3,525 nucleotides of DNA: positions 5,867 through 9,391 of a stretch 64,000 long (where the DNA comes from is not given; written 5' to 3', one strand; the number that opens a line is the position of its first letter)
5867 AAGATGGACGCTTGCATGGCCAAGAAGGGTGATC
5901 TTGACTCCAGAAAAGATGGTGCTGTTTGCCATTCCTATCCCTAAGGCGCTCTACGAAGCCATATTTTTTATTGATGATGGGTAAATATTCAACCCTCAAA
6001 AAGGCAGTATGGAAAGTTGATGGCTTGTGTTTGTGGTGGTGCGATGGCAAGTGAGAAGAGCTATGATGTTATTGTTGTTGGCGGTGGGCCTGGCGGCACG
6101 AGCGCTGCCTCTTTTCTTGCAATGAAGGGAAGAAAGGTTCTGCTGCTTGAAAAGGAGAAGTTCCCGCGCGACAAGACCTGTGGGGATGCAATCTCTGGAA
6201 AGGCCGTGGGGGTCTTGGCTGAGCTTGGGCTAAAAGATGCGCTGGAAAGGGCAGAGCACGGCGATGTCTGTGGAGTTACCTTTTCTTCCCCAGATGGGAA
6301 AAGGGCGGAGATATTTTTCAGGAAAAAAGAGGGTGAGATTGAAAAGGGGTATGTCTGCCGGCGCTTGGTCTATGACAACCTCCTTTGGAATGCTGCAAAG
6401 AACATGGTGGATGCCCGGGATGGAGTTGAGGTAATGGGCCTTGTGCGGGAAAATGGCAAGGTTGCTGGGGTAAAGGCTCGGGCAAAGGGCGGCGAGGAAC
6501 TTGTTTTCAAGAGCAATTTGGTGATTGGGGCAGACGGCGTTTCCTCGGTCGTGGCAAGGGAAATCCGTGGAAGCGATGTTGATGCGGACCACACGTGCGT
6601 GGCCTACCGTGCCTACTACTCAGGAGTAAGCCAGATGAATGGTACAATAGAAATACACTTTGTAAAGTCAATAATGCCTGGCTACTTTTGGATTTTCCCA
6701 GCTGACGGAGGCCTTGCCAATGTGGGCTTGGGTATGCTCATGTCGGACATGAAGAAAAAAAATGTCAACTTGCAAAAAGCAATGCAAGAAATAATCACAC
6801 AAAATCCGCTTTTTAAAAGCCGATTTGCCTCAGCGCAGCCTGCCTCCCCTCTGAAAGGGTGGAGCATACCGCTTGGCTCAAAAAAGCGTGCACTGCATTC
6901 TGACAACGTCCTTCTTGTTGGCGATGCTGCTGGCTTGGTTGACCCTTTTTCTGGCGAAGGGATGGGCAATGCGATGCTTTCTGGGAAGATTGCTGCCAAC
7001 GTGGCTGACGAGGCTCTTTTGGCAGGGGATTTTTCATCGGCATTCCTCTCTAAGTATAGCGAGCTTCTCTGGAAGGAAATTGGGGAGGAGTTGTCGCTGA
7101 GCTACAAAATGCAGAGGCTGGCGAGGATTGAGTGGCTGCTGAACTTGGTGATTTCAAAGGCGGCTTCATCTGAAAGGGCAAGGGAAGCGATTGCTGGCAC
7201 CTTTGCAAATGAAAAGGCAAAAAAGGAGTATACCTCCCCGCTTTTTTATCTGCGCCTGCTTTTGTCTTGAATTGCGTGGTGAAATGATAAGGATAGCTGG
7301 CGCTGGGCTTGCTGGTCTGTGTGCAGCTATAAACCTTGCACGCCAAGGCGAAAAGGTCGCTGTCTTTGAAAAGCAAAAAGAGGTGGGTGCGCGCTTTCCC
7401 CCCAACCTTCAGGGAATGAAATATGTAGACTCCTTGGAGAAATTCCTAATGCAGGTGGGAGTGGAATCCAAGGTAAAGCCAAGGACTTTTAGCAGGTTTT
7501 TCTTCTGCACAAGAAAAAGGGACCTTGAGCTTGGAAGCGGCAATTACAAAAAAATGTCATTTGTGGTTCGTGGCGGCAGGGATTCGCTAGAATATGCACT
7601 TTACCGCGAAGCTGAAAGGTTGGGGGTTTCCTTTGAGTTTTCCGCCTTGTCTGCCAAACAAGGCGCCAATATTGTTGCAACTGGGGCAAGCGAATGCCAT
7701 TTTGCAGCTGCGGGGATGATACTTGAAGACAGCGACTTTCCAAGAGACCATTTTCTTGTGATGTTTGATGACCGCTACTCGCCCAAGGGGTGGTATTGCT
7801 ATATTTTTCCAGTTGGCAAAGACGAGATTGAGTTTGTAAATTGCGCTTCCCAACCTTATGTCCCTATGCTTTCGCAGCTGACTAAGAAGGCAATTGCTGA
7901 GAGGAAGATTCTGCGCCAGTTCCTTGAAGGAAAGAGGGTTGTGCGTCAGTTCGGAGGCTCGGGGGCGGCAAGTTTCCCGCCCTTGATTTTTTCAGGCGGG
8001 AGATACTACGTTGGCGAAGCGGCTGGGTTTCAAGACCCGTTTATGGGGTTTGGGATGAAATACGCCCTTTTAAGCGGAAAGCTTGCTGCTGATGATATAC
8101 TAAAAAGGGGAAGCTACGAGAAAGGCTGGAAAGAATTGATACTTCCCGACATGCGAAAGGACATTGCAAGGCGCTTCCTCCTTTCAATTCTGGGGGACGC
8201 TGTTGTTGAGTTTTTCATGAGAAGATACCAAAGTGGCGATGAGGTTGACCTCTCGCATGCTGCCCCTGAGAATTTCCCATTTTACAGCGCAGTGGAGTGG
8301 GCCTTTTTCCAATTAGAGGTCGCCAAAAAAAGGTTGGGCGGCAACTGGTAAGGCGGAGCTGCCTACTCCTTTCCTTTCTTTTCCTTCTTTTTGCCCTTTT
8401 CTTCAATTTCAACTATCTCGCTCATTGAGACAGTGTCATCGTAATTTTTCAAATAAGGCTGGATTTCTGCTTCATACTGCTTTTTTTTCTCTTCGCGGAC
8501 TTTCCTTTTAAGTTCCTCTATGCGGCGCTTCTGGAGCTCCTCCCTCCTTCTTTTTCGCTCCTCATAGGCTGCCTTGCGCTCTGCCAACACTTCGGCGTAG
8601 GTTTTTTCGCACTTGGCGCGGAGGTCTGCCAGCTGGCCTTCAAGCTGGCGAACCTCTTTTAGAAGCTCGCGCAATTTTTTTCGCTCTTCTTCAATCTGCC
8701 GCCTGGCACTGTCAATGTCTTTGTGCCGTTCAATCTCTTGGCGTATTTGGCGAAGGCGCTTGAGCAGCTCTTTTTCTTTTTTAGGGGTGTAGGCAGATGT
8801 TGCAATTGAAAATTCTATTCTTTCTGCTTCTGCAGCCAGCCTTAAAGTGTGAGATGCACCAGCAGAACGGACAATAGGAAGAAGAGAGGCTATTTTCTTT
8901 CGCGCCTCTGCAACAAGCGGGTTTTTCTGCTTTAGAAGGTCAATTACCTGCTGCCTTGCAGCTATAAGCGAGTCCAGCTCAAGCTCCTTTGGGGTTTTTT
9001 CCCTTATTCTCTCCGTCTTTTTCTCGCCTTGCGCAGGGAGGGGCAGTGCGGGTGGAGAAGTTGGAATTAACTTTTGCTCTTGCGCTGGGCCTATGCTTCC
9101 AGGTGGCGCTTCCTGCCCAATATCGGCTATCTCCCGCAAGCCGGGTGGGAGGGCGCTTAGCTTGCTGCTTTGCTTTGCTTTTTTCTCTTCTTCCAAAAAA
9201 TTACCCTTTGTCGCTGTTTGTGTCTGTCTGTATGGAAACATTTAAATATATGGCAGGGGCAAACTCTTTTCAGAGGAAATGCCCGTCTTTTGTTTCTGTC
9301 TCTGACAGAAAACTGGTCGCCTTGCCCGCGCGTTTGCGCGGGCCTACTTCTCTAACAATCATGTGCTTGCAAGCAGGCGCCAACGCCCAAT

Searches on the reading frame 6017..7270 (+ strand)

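Call 26: search_protein_families(library=pfam, proteins=[window:6017-7270:+], max_evalue=0.001)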
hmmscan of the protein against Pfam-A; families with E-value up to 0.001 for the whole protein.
window:6017-7270:+ (417 aa): 11 families
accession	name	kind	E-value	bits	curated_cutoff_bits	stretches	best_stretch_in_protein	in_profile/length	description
PF01494.25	FAD_binding_3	-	1.6e-21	77.4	22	1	16-320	2-308/349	FAD binding domain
PF22578.2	GGR_cat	-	1.4e-09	38.1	27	1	195-262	4-70/88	Geranylgeranyl reductase catalytic domain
PF04820.20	Trp_halogenase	-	2e-09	37.2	21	1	17-89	1-78/458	Tryptophan halogenase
PF00890.30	FAD_binding_2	-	1.2e-08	35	20.4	1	17-49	1-33/414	FAD binding domain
PF01266.30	DAO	-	2e-08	34.6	27.9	1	17-51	1-35/353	FAD dependent oxidoreductase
PF12831.13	FAD_oxidored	-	2.1e-07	31.1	27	1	17-178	1-149/416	FAD dependent oxidoreductase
PF07992.20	Pyr_redox_2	-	2.5e-07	30.9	26.1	1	16-166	1-102/291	Pyridine nucleotide-disulphide oxidoreductase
PF13450.12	NAD_binding_8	-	2.7e-06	28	21.9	1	20-48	1-29/68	NAD(P)-binding Rossmann-like domain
PF01134.28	GIDA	-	1.1e-05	25.1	22.1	1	17-68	1-53/391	Glucose inhibited division protein A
PF03486.20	HI0933_like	-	6.3e-05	23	50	1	17-53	2-38/244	HI0933-like protein Rossmann domain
PF01946.23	Thi4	-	0.00047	19.9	26.2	0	16-47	18-50/235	Thi4 family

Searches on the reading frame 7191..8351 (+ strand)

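Call 26: search_protein_families(library=pfam, proteins=[window:7191-8351:+], max_evalue=0.001)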
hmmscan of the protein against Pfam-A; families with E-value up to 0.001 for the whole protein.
window:7191-8351:+ (386 aa): 7 families
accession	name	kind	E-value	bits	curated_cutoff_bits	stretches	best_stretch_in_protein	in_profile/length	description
PF13450.12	NAD_binding_8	-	1.6e-07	31.9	21.9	1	35-68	1-34/68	NAD(P)-binding Rossmann-like domain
PF00890.30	FAD_binding_2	-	1.2e-06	28.4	20.4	1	35-66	4-35/414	FAD binding domain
PF01266.30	DAO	-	2.2e-05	24.6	27.9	1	35-66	4-35/353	FAD dependent oxidoreductase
PF03486.20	HI0933_like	-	2.5e-05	24.3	50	1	34-69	4-39/244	HI0933-like protein Rossmann domain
PF01494.25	FAD_binding_3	-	4.5e-05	23.3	22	1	35-152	6-121/349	FAD binding domain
PF12831.13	FAD_oxidored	-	8.1e-05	22.5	27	1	35-66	4-35/416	FAD dependent oxidoreductase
PF01593.30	Amino_oxidase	-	0.0001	22.2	19.8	0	40-68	1-29/443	Flavin containing amine oxidoreductase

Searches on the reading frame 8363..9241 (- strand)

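Call 3: search_protein_families(library=pfam, proteins=[window:8363-9241:-], max_evalue=1)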
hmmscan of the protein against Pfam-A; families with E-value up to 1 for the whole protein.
window:8363-9241:- (292 aa): 1 family
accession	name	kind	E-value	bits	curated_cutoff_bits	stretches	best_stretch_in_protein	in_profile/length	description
PF06103.16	DUF948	-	0.58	10.8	37.2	0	176-207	28-59/89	Bacterial protein of unknown function (DUF948)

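Call 4: search_protein_families(library=ncbifam, proteins=[window:8363-9241:-], max_evalue=1)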
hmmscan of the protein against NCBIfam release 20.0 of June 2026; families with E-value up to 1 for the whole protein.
window:8363-9241:- (292 aa): 6 families
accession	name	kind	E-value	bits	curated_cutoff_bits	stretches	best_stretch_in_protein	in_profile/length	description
TIGR04527.1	mycoplas_twoTM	subfamily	0.011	15.4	125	1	155-276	48-148/248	MG_279/MG_280 family protein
NF008068.0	PRK10803.1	equivalog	0.024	14.6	383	1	159-221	55-115/263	cell division protein CpoB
NF041751.2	sbcc_Staph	equivalog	0.061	11.2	920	1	103-289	220-408/1007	exonuclease subunit SbcC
NF045780.1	TrlF_fam_ATP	equivalog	0.2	10.3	350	1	103-283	562-741/944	TrlF family AAA-like ATPase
TIGR02169.1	SMC_prok_A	equivalog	0.47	8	729.4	1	76-262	234-425/1165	chromosome segregation protein SMC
NF045701.1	BenzalDHMdlD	equivalog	0.69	8.5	550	0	212-279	6-72/436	NAD(P)-dependent benzaldehyde dehydrogenase MdlD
